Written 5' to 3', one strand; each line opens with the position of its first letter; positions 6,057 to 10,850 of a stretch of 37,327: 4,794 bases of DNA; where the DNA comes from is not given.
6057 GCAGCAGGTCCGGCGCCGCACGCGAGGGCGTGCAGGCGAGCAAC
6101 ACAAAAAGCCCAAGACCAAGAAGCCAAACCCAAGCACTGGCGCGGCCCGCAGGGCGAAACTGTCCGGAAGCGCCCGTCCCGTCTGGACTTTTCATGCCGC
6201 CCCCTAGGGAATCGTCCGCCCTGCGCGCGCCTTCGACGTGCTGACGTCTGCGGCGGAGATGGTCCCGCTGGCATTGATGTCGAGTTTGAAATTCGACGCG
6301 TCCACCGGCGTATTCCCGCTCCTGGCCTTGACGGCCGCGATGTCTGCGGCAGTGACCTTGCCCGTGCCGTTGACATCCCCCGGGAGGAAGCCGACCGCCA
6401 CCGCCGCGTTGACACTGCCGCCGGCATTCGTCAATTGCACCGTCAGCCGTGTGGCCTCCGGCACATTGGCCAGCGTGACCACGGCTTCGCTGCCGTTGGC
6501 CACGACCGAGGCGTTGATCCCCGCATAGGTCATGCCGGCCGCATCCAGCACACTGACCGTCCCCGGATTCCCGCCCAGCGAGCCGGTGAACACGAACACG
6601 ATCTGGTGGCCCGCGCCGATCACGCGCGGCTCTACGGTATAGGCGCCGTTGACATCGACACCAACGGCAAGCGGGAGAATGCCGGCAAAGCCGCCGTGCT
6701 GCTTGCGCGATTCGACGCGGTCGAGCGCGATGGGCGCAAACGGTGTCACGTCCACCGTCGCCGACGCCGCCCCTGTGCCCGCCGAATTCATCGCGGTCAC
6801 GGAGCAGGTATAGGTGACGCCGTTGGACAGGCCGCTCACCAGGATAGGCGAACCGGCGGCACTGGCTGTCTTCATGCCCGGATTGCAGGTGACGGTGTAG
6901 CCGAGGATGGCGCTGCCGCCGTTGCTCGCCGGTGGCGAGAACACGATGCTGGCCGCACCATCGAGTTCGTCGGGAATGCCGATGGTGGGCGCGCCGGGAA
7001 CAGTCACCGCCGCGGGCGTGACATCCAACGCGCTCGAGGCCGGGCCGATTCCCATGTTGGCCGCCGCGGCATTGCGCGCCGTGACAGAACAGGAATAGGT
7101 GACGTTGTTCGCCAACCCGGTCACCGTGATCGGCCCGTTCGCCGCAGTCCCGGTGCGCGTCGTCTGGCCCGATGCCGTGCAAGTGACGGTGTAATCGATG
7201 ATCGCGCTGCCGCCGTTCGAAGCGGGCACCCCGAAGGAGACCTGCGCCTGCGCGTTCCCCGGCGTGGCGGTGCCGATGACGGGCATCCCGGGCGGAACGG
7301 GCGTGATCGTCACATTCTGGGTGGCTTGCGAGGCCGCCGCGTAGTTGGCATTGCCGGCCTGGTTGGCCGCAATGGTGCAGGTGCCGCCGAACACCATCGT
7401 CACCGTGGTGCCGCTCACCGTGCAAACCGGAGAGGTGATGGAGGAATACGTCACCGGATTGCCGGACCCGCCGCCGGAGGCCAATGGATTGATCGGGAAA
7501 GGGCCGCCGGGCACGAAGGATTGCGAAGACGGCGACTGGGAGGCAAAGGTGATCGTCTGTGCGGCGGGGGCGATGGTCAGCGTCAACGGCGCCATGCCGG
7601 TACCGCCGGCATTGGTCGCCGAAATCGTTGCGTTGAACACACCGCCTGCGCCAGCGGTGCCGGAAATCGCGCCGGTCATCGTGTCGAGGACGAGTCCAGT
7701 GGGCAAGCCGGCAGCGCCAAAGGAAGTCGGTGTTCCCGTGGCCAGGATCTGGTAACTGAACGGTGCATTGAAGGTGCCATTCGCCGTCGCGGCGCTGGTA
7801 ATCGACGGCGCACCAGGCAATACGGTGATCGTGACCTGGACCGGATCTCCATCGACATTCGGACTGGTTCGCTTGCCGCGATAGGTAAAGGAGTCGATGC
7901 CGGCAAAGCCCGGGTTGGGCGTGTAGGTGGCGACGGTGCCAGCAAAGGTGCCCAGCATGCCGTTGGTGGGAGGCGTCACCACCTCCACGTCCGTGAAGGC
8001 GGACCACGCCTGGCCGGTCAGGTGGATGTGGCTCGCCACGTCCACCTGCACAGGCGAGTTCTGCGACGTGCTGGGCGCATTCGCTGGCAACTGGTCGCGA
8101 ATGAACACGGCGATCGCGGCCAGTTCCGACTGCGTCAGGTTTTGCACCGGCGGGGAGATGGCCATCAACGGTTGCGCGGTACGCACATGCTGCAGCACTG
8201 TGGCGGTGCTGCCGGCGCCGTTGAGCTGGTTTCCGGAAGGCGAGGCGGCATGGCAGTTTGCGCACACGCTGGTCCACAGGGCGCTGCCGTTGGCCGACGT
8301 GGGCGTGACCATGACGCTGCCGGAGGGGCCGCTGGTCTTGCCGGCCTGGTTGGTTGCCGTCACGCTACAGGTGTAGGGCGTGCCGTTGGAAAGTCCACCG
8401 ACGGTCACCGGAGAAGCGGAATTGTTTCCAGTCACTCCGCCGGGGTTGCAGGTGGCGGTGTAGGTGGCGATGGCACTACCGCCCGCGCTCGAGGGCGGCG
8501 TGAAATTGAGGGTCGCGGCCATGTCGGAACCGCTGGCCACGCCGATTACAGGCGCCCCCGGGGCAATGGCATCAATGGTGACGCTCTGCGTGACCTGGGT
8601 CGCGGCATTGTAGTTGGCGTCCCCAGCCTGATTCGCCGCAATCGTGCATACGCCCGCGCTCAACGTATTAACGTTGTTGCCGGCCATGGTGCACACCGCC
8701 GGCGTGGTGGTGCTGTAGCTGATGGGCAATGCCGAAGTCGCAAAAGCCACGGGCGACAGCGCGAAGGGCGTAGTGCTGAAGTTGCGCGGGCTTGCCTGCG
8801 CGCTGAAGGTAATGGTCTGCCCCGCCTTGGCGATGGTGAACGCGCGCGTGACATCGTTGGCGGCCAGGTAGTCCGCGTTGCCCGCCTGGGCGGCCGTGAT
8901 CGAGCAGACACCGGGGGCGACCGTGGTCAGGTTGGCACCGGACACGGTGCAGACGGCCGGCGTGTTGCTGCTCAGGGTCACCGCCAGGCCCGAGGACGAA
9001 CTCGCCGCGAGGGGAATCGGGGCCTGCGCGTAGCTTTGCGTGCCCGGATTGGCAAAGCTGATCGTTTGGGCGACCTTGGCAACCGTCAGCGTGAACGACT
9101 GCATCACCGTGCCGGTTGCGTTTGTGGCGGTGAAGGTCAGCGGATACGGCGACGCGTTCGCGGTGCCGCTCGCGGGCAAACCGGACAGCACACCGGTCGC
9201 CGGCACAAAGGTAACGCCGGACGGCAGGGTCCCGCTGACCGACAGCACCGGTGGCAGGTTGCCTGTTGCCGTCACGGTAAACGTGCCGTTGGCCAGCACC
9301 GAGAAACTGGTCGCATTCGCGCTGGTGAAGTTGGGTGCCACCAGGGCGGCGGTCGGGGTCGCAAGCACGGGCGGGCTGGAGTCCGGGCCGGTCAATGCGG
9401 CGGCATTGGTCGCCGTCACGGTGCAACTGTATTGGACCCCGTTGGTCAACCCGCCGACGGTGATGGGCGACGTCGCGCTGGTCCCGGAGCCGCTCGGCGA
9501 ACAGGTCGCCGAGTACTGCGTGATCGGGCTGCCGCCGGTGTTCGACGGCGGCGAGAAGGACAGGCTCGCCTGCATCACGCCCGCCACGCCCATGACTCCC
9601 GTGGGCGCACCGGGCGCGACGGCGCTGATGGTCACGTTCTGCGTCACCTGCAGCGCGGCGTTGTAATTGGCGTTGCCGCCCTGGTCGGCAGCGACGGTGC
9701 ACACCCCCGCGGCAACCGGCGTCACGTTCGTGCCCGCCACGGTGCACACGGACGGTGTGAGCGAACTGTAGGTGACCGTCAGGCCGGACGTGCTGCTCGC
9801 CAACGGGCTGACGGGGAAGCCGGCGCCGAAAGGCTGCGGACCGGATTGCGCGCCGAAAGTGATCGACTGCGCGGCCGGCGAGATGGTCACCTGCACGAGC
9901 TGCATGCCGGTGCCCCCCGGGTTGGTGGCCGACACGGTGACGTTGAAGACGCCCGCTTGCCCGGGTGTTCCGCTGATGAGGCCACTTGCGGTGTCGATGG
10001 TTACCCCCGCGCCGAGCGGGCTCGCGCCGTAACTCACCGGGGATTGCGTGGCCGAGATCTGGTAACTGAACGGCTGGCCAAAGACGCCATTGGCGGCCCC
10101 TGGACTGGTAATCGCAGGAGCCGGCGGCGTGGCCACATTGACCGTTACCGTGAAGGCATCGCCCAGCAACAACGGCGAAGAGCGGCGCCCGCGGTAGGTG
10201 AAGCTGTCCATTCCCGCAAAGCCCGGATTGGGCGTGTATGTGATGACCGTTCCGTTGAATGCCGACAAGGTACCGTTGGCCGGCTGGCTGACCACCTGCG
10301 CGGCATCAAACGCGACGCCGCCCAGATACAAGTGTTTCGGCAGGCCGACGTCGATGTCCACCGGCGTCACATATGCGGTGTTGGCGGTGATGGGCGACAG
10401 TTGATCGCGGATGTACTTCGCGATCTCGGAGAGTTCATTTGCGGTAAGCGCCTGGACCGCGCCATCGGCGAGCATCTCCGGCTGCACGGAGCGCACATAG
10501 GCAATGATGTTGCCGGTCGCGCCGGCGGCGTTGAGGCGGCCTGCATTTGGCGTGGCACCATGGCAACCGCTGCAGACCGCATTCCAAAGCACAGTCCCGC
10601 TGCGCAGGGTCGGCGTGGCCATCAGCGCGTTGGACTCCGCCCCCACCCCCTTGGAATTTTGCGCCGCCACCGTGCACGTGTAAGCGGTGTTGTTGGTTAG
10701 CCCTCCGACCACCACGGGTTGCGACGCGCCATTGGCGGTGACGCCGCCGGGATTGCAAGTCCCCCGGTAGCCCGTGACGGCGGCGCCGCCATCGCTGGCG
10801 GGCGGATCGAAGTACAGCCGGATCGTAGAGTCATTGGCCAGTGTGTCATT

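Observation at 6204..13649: The giant secreted protein is built from a ~770-aa super-repeat, each copy embedding a class-I cytochrome-c-like domain, and ends in a dockerin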

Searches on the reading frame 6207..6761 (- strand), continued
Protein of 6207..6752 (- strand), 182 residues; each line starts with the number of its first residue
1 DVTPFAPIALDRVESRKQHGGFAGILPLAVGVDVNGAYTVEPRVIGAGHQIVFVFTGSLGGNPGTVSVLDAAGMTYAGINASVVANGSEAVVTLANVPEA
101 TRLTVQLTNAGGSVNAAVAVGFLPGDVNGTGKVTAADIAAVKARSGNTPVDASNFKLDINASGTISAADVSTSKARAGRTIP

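Call 71: find_encoding_contigs(protein=P0324, flank=8000, max_places=2)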
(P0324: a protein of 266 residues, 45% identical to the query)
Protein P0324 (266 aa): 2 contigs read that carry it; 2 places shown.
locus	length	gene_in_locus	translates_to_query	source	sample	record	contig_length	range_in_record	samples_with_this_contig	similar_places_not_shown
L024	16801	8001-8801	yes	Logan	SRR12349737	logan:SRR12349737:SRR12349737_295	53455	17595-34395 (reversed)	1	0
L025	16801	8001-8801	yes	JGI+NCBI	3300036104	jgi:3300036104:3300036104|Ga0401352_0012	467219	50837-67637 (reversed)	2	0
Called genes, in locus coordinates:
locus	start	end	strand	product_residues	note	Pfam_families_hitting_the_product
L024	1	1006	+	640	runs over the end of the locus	PF20245:DUF6600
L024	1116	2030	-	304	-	PF00126:HTH_1, PF03466:LysR_substrate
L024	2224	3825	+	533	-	PF20656:MS_N, PF01274:MS_TIM-barrel, PF20659:MS_C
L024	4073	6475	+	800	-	PF00404:Dockerin_1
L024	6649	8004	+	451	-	PF13884:Peptidase_S74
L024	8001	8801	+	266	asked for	PF00404:Dockerin_1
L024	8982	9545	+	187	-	PF12802:MarR_2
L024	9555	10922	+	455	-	PF01654:Cyt_bd_oxida_I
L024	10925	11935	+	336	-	PF02322:Cyt_bd_oxida_II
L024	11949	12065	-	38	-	-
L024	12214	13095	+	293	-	PF00126:HTH_1, PF03466:LysR_substrate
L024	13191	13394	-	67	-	PF13619:KTSC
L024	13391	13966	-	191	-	PF18967:PycTM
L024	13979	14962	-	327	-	PF00248:Aldo_ket_red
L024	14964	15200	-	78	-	-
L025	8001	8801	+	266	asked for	PF00404:Dockerin_1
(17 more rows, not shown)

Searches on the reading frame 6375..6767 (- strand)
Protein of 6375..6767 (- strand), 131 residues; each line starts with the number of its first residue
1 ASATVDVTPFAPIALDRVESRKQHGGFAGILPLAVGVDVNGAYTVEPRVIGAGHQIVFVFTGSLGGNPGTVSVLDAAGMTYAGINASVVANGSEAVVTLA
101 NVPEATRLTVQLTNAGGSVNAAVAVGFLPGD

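Call 39: search_protein_families(library=pfam, proteins=[window:6375-6767:-], max_evalue=1)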
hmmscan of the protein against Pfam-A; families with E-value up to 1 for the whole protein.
seq(131 aa): 0 families
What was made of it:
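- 6387..6737 (-): X-module-like Ig sandwich (aa ~2305-2421; SRKxHG motif). No Pfam hit (call 39).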

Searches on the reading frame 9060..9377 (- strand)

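Call 39: search_protein_families(library=pfam, proteins=[window:9060-9377:-], max_evalue=1)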
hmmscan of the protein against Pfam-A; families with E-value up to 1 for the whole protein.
seq(106 aa): 2 families
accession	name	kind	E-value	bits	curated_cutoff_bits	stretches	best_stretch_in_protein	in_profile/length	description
PF05345.18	He_PIG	-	9.9e-10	39.2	24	1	11-100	7-96/96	Putative Ig domain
PF06715.18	Gp5_C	-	0.11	13.1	20.4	0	86-106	2-21/24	Gp5 C-terminal repeat (3 copies)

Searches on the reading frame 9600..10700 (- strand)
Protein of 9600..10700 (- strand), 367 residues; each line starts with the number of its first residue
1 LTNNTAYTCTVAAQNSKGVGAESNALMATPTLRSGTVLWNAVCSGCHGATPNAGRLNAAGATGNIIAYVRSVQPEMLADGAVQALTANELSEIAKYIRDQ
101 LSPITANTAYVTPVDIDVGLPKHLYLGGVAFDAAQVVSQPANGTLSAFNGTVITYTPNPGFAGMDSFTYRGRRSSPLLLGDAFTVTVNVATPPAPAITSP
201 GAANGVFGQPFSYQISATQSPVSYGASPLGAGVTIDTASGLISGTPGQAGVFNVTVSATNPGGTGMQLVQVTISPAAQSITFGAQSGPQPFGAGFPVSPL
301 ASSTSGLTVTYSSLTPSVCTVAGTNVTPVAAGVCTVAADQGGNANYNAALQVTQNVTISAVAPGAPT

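Call 23: find_related_loci(query=window:9600-10700:-, collection=genome_contigs, flank=10000)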
Query window:9600-10700:- (367 aa) in genome_contigs; peptide patterns used: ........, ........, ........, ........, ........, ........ (x = any residue, [..] = any of these).
184 stretches matched a pattern; 16 encode a relative of the query (tblastn E <= 1e-3); 16 distinct loci.
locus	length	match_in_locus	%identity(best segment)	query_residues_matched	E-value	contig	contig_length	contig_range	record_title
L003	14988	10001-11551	80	1-367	0e+0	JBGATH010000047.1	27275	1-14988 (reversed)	MAG: Usitatibacteraceae bacterium isolate MAG_AAO_H10.14 AAOH10-14_opera_contig_5704, whole genome shotgun sequence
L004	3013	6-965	65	51-367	2e-126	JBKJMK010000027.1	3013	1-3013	MAG: Usitatibacteraceae bacterium isolate ant_bin.326 k117_3552792, whole genome shotgun sequence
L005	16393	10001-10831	52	267-359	1e-17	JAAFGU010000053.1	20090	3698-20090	MAG: Aromatoleum sp. isolate Bin5_3 scaffold_5975, whole genome shotgun sequence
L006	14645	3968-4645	64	276-358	2e-16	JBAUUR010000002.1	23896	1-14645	MAG: Gallionellaceae bacterium isolate MFD05931_ilm_asm_bin2 k127_66, whole genome shotgun sequence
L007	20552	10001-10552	44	273-367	8e-13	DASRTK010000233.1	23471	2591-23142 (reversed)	MAG TPA_asm: Rudaea sp. isolate SMAG_U6995 k141_251746, whole genome shotgun sequence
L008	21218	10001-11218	47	267-359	3e-11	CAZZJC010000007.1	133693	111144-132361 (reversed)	MAG TPA_asm: uncultured Candidatus Kuenenia sp. isolate SRP124364_co1_305 genome assembly, contig: NODE_28_length_133693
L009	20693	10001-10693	38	227-358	1e-11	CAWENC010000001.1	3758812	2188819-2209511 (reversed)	MAG: uncultured beta proteobacterium isolate MFD02832.bin.1.115 genome assembly, contig: contig_3885, whole genome shotg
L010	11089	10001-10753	42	220-359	6e-10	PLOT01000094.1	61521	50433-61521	MAG: Granulicella sp. isolate bog_405 73.20120700_S3X.41_contig_883, whole genome shotgun sequence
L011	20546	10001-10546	50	184-359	5e-10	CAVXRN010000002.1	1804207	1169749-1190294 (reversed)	MAG: uncultured Acidimicrobiales bacterium isolate MFD01716.bin.2.26 genome assembly, contig: contig_14358, whole genome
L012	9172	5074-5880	39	234-363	8e-10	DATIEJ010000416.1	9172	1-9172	MAG TPA_asm: Rhodanobacteraceae bacterium isolate SMAG_U16366 k141_1979316, whole genome shotgun sequence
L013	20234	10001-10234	45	278-358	1e-9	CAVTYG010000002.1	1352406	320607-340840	MAG: uncultured Acidobacteriaceae bacterium isolate MFD06714.bin.1.6 genome assembly, contig: contig_22335, whole genome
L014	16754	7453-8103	30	97-284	8e-9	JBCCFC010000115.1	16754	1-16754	MAG: Chloroflexota bacterium isolate P01_B01_bin.121 k141_2435549_length_16754_cov_10.6185, whole genome shotgun sequenc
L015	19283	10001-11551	42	272-358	2e-8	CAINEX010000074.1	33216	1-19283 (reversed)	MAG: uncultured Spartobacteria bacterium isolate AlinenLipids_bin-3656 genome assembly, contig: bin-3656:074/140, whole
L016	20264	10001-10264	45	105-189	5e-6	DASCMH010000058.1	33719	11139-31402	MAG TPA_asm: Gammaproteobacteria bacterium isolate Fu_MAG_100 c_000001808205, whole genome shotgun sequence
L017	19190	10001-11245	51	135-218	3e-7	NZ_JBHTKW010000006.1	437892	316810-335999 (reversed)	Paenibacillus urinalis strain CCUG 53521 GCM70027461_11, whole genome shotgun sequence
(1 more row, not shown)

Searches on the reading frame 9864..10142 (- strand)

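Call 39: search_protein_families(library=pfam, proteins=[window:9864-10142:-], max_evalue=1)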
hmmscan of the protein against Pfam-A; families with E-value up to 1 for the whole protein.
seq(93 aa): 3 families
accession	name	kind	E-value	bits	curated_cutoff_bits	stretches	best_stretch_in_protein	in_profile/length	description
PF05345.18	He_PIG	-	2.8e-11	44.1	24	1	8-87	1-95/96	Putative Ig domain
PF17936.7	Big_6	-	0.017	15.8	27.6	1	29-84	10-66/83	Bacterial Ig domain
PF18356.7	DUF5608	-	0.29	11.6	25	1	38-71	3-36/56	Domain of unknown function (DUF5608)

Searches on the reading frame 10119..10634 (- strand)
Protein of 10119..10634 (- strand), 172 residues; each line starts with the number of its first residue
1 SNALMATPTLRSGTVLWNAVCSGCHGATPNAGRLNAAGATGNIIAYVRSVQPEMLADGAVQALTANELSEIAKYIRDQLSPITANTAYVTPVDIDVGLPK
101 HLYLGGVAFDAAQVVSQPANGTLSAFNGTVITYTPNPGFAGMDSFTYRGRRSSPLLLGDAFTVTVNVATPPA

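Call 58: predict_structure(alignment_id=A3)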
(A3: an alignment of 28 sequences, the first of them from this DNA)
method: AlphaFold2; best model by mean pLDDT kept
length: 172 residues; sequences in the alignment: 28
mean_pLDDT: 92.8   pTM: 0.85
mean pLDDT of the five models: 92.8, 91.1, 90.1, 86.9, 85.7
residues with pLDDT >= 90: 145; 70-90: 19; 50-70: 7; < 50: 1
segments of 3 or more residues with pLDDT < 50: none
pLDDT, mean of each block of 10 residues (from residue 1): 61 94 92 89 96 96 97 95 97 93 88 98 97 98 98 94 97 89
secondary structure, 60 per line:
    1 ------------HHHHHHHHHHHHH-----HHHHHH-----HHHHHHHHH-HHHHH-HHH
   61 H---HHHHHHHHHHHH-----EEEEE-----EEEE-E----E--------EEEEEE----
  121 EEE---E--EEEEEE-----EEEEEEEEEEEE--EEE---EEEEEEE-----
elements in order: H13-25 H31-36 H42-50 H52-56 H58-61 H65-76 E82-86 E92-95 E111-116 E121-123 E130-135 E141-152 E155-157 E161-167
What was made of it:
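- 10134..10367 (-): Big_9/cadherin-like module 1 (aa 1095-1172), always directly after the cytochrome. The two-domain AlphaFold2 model has pTM 0.85 (call 58).
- On Class-I c-type cytochrome: The AlphaFold2 model shows six helices over about 65 residues at pLDDT above 90 (call 58).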

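Call 61: fold_search(model_id=the predicted structure, library=pdb)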
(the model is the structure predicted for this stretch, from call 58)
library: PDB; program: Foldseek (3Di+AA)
matches with E <= 10: 1946; with E <= 0.001: 7
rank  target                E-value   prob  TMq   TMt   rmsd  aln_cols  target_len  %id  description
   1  8fwc_0                2.4e-06  1.00  0.42  0.33   3.7        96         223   17  Collar sheath structure of Agrobacterium phage Milano (released 2023-12-06)
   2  8fxr_P3               3.1e-06  1.00  0.41  0.32   4.7       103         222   17  Structure of neck with portal vertex of capsid of Agrobacterium phage Milano (released 2023-12-06)
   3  8fwg_K3               3.8e-06  1.00  0.41  0.31   5.1       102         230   18  Structure of neck and portal vertex of Agrobacterium phage Milano, C5 symmetry (released 2023-12-06)
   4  8fwm_F                4.8e-06  1.00  0.39  0.31   5.8       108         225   18  Structure of tail-neck junction of Agrobacterium phage Milano (released 2023-12-06)
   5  9rkt_1                5.8e-06  1.00  0.37  0.31   6.1       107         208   16  Agrobacterium phage 7-7-1 collar (released 2025-12-10)
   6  8fxr_U3               1.6e-05  1.00  0.41  0.33   4.8       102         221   18  Structure of neck with portal vertex of capsid of Agrobacterium phage Milano (released 2023-12-06)
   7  6dns                  5.5e-04  0.99  0.34  0.12   9.3       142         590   20  Endo-fucoidan hydrolase MfFcnA9 from glycoside hydrolase family 107 (released 2018-10-03)
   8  8uf4_A                1.6e-03  1.00  0.36  0.38   5.5        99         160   10  Crystal structure of wildtype dystroglycan proteolytic domain (juxtamembrane domain) (released 2024-09-11)
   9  7kpn_Z                2.4e-03  1.00  0.32  0.53   4.9        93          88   11  Adeno-associated virus serotype 5 in complex with the cellular receptor AAVR at 2.5 Angstroms resolution, AAV5 AAVR (released 2020-12-16)
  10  8uf4_C                2.9e-03  1.00  0.37  0.40   4.0       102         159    8  Crystal structure of wildtype dystroglycan proteolytic domain (juxtamembrane domain) (released 2024-09-11)
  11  8jou_B                2.9e-03  0.99  0.32  0.53   4.2        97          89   14  Fiber I and fiber-tail-adaptor of phage GP4 (released 2024-01-03)
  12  2yrl_MODEL_1_A        3.7e-03  0.99  0.33  0.48   4.8        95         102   17  Solution structure of the PKD domain from KIAA 1837 protein (released 2007-10-02)
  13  5icu                  4.2e-03  0.94  0.28  0.40   5.6       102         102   12  The crystal structure of CopC from Methylosinus trichosporium OB3b (released 2016-04-06)
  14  8yt8_O                4.5e-03  0.99  0.35  0.23   4.3       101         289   11  Cryo-EM structure of the dystrophin glycoprotein complex (released 2024-12-11)
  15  6ey6_A                5.1e-03  1.00  0.32  0.28   4.1        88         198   16  C-terminal part (residues 315-516) of PorM with the llama nanobody nb130 (released 2018-02-07)
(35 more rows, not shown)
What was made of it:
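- On Class-I c-type cytochrome: Foldseek hits on the two-domain model were all to the Ig half (call 61).
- Tried and rejected: Uninformative, because all top hits were to the Ig half (call 61).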

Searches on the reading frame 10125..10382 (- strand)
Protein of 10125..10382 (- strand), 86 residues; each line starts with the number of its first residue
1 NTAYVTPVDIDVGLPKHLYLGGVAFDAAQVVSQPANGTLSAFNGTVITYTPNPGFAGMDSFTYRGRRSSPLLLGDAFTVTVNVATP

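Call 39: search_protein_families(library=pfam, proteins=[window:10125-10382:-], max_evalue=1)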
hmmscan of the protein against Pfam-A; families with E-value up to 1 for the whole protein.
seq(86 aa): 2 families
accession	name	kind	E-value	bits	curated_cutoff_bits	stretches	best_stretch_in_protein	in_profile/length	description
PF17963.7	Big_9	-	1.3e-07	32.8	23.6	1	29-64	38-73/89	Bacterial Ig domain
PF17892.7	Cadherin_5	-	0.00092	19.4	26.5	1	29-64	45-80/98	Cadherin-like domain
